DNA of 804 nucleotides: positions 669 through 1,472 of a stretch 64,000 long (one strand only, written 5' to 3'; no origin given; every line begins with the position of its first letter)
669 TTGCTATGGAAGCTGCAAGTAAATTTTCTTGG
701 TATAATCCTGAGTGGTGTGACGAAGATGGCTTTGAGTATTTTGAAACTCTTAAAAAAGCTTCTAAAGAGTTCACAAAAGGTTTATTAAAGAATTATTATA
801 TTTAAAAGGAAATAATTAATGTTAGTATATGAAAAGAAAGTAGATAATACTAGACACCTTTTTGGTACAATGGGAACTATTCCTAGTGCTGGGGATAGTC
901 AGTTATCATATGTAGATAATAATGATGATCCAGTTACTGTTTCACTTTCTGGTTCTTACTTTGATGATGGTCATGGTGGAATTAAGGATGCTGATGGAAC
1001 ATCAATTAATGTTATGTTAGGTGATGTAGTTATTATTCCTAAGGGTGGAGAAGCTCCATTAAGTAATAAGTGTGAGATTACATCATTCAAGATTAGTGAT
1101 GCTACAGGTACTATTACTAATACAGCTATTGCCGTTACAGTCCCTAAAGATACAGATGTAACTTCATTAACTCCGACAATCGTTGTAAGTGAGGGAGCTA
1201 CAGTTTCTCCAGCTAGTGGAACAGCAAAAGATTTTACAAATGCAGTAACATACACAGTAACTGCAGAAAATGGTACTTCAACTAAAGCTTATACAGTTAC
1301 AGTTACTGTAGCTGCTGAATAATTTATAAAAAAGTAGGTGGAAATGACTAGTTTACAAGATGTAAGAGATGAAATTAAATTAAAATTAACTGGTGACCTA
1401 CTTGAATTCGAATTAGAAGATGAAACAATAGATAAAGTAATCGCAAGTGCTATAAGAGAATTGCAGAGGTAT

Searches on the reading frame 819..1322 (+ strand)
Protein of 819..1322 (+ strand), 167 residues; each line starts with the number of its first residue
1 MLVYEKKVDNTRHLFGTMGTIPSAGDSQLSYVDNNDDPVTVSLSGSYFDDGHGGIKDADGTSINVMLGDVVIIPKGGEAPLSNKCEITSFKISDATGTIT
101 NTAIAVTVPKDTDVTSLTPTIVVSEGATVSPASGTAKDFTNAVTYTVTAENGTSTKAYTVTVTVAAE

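Call 41: search_protein_families(library=pfam, proteins=[window:819-1322:+], max_evalue=0.001)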
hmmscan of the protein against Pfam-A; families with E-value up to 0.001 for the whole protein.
window:819-1322:+ (167 aa): 3 families
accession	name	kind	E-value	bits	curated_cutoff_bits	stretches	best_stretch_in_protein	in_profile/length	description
PF16410.10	DUF5018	-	3.8e-15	56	38.2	1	77-164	126-215/352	Domain of unknown function (DUF5018)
PF19755.4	DUF6242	-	1.9e-06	28.3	29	1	85-164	29-120/217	Domain of unknown function (DUF6242)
PF22243.2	DUF5018-rel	-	0.00047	20.8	28.1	0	112-160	62-114/115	DUF5018-related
